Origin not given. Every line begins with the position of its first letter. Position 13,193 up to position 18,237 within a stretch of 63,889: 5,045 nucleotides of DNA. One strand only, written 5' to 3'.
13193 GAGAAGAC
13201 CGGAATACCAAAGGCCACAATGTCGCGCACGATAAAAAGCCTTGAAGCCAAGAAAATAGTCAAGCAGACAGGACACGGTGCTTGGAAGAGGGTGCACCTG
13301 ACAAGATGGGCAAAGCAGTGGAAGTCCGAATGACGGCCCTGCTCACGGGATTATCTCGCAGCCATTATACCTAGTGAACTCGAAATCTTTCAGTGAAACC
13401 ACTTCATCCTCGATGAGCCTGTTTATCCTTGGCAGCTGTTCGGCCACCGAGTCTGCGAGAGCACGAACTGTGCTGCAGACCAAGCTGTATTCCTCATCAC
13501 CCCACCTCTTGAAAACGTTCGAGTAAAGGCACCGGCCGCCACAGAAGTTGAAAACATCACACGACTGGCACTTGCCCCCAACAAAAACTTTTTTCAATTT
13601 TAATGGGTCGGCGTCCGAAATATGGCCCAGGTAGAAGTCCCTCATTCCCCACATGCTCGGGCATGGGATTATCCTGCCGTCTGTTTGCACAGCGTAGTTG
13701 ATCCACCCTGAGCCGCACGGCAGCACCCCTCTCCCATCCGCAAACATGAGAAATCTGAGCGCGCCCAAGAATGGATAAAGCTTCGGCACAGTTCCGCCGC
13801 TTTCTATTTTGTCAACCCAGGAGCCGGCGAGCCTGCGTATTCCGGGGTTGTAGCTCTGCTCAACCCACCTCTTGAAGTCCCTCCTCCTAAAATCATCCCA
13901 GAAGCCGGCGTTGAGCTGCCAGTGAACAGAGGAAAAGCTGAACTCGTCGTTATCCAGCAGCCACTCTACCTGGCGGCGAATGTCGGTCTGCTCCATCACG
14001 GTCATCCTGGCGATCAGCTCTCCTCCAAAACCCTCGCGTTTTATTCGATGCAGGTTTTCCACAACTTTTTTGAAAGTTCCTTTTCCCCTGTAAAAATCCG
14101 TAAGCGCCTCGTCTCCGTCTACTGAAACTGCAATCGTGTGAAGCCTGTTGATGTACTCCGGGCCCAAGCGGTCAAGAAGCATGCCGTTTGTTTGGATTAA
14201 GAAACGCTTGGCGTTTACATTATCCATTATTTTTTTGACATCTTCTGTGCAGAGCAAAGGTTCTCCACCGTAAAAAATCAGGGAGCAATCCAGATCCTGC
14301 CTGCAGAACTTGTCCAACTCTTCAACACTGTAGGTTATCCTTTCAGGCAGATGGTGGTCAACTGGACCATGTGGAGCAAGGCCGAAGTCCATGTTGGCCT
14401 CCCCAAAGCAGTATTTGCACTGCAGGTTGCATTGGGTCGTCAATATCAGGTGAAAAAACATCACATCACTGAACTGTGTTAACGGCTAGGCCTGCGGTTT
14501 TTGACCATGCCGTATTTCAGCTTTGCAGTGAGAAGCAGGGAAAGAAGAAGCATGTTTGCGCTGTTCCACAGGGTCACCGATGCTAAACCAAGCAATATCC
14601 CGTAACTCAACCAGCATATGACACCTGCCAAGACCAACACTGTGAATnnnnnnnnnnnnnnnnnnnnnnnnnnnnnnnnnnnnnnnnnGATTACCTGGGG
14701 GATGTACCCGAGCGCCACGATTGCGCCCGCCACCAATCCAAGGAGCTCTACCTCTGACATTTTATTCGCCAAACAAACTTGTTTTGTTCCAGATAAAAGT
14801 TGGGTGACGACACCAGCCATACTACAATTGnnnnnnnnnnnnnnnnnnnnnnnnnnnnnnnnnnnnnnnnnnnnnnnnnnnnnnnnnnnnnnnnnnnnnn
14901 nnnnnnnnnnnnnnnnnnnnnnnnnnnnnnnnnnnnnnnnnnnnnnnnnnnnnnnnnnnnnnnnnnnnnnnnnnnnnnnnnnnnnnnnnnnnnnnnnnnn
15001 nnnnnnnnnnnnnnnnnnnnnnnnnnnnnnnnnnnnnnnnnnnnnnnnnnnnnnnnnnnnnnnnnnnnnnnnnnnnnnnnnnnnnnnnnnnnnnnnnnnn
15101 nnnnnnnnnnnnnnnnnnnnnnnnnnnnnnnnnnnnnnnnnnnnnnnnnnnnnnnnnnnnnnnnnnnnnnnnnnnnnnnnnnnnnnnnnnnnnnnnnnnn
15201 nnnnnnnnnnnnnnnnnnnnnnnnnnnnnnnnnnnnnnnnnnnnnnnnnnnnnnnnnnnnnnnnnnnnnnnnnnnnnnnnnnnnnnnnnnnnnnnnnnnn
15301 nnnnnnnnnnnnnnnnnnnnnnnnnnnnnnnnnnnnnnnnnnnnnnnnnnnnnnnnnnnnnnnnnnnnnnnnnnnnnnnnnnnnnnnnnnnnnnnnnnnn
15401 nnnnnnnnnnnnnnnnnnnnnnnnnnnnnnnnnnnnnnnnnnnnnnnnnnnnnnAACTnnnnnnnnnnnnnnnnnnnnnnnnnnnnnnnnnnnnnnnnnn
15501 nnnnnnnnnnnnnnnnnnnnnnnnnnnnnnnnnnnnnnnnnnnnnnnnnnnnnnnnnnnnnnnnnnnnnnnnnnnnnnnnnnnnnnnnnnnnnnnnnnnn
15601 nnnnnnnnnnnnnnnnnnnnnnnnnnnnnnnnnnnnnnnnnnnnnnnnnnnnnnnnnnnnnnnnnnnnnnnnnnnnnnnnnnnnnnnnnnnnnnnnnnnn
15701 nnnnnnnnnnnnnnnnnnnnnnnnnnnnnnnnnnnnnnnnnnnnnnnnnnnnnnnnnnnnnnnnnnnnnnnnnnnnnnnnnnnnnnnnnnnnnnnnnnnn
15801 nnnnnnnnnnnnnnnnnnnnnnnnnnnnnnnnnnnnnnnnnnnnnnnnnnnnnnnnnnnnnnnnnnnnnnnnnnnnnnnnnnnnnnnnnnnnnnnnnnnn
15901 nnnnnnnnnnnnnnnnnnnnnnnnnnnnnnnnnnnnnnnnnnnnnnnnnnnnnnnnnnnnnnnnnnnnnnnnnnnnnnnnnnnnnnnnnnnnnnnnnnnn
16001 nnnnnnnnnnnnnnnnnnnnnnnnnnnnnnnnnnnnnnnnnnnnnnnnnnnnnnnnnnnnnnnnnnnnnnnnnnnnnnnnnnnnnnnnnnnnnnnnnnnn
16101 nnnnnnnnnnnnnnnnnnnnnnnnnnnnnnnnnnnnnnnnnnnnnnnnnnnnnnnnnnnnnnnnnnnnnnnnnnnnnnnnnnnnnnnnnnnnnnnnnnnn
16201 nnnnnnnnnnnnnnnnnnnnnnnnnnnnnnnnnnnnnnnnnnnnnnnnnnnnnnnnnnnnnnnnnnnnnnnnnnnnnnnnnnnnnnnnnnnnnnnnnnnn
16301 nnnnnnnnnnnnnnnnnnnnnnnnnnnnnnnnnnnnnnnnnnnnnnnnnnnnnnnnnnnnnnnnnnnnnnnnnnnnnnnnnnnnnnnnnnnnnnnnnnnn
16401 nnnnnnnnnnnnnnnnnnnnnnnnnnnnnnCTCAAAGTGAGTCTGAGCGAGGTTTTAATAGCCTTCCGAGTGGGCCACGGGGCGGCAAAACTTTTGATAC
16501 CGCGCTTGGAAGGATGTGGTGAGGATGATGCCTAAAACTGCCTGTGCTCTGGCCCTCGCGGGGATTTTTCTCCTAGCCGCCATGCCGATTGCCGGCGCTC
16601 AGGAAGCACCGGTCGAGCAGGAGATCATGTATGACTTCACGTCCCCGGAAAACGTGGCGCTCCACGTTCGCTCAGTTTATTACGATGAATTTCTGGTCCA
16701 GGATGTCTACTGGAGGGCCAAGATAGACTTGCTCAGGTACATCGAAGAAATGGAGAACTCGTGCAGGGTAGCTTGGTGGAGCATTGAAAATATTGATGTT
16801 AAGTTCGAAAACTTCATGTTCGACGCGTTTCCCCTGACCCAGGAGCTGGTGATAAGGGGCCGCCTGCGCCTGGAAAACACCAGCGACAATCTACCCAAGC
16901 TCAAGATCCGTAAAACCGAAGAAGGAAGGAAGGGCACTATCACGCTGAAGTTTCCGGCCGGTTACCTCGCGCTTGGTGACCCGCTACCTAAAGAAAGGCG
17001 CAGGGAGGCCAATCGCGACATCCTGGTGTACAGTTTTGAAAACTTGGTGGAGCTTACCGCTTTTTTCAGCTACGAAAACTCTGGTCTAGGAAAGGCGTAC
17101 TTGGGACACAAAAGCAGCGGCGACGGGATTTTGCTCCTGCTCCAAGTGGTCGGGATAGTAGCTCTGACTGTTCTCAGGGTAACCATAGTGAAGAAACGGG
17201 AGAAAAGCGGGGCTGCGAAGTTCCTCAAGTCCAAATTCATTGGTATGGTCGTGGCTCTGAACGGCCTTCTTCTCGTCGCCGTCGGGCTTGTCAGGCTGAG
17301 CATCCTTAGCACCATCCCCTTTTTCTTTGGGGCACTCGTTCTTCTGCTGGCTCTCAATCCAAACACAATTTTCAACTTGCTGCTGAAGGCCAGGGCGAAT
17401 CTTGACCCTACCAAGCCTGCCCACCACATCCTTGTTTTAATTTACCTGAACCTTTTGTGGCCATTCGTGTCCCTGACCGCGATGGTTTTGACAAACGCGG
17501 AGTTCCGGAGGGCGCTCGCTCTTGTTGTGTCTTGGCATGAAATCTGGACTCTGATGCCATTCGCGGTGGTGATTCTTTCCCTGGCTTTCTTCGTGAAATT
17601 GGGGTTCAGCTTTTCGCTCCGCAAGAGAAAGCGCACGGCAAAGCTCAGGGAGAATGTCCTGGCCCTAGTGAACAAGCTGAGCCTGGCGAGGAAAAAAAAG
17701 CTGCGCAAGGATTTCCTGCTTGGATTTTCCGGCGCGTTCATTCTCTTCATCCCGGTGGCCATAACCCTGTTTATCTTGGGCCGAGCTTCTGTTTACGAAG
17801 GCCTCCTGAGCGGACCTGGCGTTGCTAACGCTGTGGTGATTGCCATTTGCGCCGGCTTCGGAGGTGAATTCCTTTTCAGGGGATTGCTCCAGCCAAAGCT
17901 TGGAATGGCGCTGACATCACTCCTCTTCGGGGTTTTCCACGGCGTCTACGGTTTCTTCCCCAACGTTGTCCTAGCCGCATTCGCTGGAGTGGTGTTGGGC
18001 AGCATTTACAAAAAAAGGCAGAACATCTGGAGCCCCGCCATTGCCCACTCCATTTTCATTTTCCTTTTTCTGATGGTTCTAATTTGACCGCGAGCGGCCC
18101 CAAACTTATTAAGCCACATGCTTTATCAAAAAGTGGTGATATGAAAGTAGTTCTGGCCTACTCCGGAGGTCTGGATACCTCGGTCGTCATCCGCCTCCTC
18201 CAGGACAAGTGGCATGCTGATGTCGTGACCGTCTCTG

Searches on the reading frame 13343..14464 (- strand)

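Call 27: search_protein_families(library=pfam, proteins=[window:13343-14464:-], max_evalue=0.00001)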
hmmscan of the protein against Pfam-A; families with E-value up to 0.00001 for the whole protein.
window:13343-14464:- (373 aa): 2 families
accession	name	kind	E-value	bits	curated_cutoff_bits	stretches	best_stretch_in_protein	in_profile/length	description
PF04055.27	Radical_SAM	-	2.6e-14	54.2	29.5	1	7-160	2-155/166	Radical SAM superfamily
PF13353.11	Fer4_12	-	2e-07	31.8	22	1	8-118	11-116/137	4Fe-4S single cluster domain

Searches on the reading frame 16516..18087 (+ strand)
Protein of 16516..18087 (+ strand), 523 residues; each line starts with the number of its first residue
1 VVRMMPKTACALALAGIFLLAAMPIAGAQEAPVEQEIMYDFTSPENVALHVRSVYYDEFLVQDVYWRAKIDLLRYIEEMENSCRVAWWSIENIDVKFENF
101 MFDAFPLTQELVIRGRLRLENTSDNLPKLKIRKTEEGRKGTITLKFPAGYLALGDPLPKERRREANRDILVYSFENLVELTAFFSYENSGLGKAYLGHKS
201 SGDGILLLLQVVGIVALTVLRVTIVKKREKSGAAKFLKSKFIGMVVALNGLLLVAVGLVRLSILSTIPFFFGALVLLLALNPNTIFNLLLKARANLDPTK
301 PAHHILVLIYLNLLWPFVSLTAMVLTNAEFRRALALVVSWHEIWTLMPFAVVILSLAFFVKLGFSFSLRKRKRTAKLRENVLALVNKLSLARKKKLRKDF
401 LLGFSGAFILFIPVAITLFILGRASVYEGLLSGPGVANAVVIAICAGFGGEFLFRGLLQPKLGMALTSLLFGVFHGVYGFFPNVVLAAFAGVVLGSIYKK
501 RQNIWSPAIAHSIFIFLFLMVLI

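Call 27: search_protein_families(library=pfam, proteins=[window:16516-18087:+], max_evalue=0.00001)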
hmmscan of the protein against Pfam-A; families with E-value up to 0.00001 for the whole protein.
window:16516-18087:+ (523 aa): 1 family
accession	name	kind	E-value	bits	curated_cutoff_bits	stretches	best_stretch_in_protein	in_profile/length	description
PF02517.21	Rce1-like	-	3.2e-13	50.2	22.4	1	436-514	5-90/93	Type II CAAX prenyl endopeptidase Rce1-like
